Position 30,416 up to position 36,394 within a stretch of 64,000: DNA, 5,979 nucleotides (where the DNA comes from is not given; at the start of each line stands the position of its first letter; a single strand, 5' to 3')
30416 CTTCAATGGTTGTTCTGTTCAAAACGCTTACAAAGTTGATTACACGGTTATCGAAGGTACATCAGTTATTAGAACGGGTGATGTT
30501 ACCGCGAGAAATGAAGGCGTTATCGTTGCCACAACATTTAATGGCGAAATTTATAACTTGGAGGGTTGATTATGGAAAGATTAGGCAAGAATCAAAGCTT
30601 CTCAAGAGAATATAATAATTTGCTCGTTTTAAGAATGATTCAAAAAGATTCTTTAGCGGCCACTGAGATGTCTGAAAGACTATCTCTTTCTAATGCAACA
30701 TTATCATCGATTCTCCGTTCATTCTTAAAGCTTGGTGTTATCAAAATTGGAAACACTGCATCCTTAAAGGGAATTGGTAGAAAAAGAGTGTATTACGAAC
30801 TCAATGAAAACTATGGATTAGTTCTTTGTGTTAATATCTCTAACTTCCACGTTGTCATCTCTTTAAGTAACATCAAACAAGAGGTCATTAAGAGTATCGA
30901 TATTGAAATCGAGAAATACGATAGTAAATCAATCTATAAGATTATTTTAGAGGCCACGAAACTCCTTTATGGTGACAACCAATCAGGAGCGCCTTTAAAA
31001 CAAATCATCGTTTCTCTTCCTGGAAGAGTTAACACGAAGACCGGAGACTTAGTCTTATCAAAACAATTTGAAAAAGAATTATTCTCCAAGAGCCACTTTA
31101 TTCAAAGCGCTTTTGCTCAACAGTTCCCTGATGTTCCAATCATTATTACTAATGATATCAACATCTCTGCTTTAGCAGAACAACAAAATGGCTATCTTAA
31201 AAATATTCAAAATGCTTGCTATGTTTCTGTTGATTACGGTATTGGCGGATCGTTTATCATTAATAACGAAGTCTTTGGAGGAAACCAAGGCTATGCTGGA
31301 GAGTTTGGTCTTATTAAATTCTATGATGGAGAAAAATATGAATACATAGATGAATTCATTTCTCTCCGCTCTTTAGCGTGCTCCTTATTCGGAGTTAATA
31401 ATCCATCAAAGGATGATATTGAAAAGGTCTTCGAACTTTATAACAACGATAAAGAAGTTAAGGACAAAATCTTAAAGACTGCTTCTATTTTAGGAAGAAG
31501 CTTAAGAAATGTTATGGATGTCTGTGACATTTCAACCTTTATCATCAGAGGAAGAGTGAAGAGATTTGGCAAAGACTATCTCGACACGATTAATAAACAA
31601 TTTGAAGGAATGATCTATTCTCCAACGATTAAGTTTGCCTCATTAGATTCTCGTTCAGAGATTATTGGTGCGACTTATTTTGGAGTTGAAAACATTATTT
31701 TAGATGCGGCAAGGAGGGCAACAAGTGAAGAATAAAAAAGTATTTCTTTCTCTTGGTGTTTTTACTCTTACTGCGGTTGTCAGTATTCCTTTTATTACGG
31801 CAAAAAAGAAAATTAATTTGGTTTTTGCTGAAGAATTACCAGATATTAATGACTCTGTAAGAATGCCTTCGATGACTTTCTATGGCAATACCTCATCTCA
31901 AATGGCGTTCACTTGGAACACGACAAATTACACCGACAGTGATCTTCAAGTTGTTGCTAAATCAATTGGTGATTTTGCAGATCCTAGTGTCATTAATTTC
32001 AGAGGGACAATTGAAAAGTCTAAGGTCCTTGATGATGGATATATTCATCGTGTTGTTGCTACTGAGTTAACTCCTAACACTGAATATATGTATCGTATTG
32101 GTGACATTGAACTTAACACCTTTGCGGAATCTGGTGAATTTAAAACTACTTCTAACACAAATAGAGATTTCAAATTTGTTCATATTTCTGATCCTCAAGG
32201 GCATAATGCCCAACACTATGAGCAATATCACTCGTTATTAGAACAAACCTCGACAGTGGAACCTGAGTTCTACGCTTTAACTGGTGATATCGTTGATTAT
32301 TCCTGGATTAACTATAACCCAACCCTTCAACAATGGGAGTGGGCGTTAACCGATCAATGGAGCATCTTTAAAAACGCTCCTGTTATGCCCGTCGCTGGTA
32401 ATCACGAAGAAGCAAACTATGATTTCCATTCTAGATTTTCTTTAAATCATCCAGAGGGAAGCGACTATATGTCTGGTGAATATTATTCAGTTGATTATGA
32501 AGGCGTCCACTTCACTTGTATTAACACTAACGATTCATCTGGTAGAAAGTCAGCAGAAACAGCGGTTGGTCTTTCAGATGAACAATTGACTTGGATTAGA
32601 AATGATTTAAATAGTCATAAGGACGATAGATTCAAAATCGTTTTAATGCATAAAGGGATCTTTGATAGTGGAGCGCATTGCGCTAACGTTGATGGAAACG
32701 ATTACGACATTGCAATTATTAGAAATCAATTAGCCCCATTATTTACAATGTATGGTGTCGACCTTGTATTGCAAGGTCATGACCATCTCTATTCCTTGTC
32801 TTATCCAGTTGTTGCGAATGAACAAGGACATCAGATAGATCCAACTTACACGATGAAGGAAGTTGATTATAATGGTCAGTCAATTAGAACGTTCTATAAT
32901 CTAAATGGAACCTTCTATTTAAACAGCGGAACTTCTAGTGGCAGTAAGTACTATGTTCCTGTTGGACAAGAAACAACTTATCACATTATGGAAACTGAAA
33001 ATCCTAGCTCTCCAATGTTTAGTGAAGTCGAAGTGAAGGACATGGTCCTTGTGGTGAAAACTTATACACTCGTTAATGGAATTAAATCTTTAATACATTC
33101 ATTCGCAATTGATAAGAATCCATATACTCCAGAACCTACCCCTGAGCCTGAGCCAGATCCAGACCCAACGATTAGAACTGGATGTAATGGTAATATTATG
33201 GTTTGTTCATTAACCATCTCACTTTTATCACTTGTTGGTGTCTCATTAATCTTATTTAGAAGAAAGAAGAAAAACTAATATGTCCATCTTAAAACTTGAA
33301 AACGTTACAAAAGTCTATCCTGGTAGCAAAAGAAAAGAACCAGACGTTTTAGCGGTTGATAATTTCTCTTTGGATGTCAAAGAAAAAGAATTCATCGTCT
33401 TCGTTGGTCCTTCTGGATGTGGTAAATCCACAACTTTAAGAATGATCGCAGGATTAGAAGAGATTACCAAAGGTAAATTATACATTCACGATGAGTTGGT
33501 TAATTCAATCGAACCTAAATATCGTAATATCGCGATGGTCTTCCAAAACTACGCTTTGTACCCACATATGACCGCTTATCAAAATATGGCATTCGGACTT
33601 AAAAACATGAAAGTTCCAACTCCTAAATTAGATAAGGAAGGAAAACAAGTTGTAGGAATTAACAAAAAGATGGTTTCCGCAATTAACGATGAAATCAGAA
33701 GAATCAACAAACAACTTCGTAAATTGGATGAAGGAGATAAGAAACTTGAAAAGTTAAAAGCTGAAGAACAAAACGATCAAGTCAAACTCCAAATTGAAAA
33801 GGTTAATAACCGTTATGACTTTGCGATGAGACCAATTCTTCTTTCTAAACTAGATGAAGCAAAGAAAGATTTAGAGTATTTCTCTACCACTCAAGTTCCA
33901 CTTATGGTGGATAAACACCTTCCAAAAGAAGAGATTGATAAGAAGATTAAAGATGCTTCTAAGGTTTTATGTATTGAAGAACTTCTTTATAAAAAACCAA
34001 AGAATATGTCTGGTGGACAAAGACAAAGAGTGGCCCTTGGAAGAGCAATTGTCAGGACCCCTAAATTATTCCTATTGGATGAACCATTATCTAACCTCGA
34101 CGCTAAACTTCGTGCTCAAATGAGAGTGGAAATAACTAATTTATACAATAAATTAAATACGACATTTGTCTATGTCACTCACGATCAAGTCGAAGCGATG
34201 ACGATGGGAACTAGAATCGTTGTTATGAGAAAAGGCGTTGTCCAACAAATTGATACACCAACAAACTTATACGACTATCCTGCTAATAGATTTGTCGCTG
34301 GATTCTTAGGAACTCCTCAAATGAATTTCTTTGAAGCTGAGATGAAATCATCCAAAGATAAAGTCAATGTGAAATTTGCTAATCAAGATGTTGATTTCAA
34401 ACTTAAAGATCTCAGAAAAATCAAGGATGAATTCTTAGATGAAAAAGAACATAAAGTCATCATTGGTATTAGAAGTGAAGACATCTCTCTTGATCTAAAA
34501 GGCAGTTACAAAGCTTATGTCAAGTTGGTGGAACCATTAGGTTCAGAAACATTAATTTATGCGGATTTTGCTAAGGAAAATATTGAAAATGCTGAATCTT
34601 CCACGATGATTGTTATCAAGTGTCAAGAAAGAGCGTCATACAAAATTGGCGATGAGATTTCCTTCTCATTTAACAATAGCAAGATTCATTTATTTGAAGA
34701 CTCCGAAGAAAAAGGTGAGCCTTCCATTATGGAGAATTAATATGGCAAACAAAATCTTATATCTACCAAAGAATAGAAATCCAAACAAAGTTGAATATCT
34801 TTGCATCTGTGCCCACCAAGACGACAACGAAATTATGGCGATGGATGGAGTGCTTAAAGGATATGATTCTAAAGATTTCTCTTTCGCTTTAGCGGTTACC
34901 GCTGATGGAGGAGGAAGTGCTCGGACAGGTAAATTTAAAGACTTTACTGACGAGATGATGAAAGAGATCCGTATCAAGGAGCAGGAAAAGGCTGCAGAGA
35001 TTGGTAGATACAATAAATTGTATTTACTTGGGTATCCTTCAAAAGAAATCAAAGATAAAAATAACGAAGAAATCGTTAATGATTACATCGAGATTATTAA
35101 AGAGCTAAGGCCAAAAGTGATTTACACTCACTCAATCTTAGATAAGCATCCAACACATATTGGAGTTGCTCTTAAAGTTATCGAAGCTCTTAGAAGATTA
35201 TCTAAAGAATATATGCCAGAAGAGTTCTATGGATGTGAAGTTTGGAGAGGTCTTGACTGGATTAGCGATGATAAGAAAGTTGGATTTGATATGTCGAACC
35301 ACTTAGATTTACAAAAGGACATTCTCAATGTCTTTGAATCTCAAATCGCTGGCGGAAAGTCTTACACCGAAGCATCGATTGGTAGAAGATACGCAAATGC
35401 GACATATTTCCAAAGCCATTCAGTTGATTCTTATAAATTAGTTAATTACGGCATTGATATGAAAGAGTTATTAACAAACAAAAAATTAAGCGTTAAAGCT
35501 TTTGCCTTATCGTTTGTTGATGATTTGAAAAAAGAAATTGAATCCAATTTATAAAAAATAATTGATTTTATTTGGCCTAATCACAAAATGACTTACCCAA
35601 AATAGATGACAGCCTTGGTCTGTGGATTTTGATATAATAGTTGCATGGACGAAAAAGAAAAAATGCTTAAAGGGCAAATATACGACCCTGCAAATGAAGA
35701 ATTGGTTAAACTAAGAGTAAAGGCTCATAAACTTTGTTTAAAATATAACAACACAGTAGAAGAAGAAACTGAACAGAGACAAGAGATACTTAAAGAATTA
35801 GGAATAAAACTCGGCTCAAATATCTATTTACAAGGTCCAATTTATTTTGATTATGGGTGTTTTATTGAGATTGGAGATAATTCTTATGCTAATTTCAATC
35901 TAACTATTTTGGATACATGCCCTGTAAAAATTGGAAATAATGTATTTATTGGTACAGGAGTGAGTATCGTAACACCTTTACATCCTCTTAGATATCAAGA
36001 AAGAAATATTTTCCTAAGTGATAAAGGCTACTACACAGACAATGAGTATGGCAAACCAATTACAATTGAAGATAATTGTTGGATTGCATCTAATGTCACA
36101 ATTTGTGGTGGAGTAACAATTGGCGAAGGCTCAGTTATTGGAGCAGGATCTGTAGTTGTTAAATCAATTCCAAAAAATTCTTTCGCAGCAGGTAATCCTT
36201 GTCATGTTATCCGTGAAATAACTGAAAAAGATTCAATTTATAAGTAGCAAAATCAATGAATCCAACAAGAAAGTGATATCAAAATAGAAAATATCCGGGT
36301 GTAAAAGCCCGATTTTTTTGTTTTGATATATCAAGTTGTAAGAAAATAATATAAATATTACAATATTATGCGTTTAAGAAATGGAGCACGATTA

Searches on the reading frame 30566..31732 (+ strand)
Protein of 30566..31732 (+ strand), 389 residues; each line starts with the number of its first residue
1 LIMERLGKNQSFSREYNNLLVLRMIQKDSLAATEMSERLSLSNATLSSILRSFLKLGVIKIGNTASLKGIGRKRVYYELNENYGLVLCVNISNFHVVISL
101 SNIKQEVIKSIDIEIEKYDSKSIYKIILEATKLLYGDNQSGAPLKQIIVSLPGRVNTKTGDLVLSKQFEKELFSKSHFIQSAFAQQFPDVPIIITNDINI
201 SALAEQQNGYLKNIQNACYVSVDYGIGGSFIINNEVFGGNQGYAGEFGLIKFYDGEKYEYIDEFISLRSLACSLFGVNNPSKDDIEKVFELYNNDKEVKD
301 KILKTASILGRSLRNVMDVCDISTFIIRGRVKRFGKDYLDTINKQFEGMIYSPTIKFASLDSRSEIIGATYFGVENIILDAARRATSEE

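Call 11: search_protein_families(library=pfam, proteins=[window:30566-31732:+], max_evalue=0.01)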
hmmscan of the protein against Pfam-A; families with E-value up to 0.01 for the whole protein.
window:30566-31732:+ (389 aa): 2 families
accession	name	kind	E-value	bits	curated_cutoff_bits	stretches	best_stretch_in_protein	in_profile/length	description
PF00480.26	ROK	-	8.9e-22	78.4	22.9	1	124-354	36-266/294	ROK family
PF13412.12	HTH_24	-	0.0036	17.3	21.9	1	19-60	6-48/48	Winged helix-turn-helix DNA-binding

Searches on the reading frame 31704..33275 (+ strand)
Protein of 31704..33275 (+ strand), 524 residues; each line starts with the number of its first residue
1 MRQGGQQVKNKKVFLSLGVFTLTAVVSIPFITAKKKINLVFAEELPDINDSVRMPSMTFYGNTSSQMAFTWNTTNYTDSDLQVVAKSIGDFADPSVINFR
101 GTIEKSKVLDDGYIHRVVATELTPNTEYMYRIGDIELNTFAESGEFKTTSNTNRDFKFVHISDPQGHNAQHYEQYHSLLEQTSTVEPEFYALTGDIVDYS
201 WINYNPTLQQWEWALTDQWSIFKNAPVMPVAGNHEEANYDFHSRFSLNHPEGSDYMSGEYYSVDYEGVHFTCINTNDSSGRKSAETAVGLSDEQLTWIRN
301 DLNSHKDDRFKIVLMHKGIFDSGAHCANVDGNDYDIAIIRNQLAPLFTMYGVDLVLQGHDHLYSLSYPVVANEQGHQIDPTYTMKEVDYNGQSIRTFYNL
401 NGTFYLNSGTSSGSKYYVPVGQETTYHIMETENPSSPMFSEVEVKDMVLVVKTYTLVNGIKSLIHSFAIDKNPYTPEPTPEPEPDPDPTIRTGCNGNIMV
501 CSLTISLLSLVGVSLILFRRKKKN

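Call 11: search_protein_families(library=pfam, proteins=[window:31704-33275:+], max_evalue=0.01)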
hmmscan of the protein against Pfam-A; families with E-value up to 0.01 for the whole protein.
window:31704-33275:+ (524 aa): 2 families
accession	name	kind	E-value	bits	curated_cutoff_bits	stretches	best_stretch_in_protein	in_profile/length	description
PF00149.33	Metallophos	-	1.6e-14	55.2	21.5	1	156-362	1-190/191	Calcineurin-like phosphoesterase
PF16656.11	Pur_ac_phosph_N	-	1.3e-11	45.3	30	1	58-148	7-93/93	Purple acid Phosphatase, N-terminal domain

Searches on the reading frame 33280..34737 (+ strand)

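Call 11: search_protein_families(library=pfam, proteins=[window:33280-34737:+], max_evalue=0.01)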
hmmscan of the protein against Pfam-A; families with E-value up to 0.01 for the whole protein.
window:33280-34737:+ (486 aa): 8 families
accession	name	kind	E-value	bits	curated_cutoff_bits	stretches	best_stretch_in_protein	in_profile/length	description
PF00005.33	ABC_tran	-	1.2e-30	107.3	25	1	27-270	2-136/137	ABC transporter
PF17912.7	OB_MalK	-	3.5e-08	34.7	27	1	344-402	1-53/53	MalK OB fold domain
PF13304.12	AAA_21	-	7.4e-05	23.4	27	0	242-303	237-300/304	AAA domain, putative AbiEii toxin, Type IV TA system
PF03215.21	Rad17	-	7.4e-05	23.2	23.8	1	26-130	35-134/186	Rad17 P-loop domain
PF08402.16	TOBE_2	-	0.00021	21.8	21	1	395-472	1-76/76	TOBE domain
PF13401.12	AAA_22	-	0.00074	20.3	27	1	35-70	4-33/130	AAA domain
PF02463.25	SMC_N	-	0.00092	19.1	40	1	35-319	23-217/220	RecF/RecN/SMC N terminal domain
PF01637.24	ATPase_2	-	0.0074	16.6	33.2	0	35-147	19-110/225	ATPase domain predominantly from Archaea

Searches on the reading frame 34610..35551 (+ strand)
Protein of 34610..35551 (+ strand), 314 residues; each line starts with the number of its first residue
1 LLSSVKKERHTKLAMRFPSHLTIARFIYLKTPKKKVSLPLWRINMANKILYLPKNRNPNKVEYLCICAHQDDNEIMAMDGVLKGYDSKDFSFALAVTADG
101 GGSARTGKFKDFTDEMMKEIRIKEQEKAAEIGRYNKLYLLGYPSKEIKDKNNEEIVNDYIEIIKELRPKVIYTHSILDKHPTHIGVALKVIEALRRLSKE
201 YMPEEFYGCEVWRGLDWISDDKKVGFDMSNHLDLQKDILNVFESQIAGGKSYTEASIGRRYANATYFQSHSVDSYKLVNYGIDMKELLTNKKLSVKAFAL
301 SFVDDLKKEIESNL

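Call 11: search_protein_families(library=pfam, proteins=[window:34610-35551:+], max_evalue=0.01)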
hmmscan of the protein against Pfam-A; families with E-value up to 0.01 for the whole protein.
window:34610-35551:+ (314 aa): 1 family
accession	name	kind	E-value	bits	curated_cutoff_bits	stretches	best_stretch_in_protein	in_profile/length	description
PF02585.22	PIG-L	-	1.1e-17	65.2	28.2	1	64-193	1-128/129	GlcNAc-PI de-N-acetylase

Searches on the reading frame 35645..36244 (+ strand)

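Call 11: search_protein_families(library=pfam, proteins=[window:35645-36244:+], max_evalue=0.01)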
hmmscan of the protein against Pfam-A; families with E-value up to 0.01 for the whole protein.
window:35645-36244:+ (200 aa): 4 families
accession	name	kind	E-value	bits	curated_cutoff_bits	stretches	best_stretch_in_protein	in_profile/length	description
PF12464.13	Mac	-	1.7e-16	60.6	22.1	1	6-52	1-48/53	Maltose acetyltransferase hexapeptide capping motif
PF00132.30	Hexapep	-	1.1e-13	50.7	27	1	139-171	2-34/36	Bacterial transferase hexapeptide (six repeats)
PF14602.12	Hexapep_2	-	1.9e-10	40.7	27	1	138-171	1-32/34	Hexapeptide repeat of succinyl-transferase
PF25084.1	LbH_EIF2B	-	0.00037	20.9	54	0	139-173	62-95/105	EIF2B subunit epsilon LbH domain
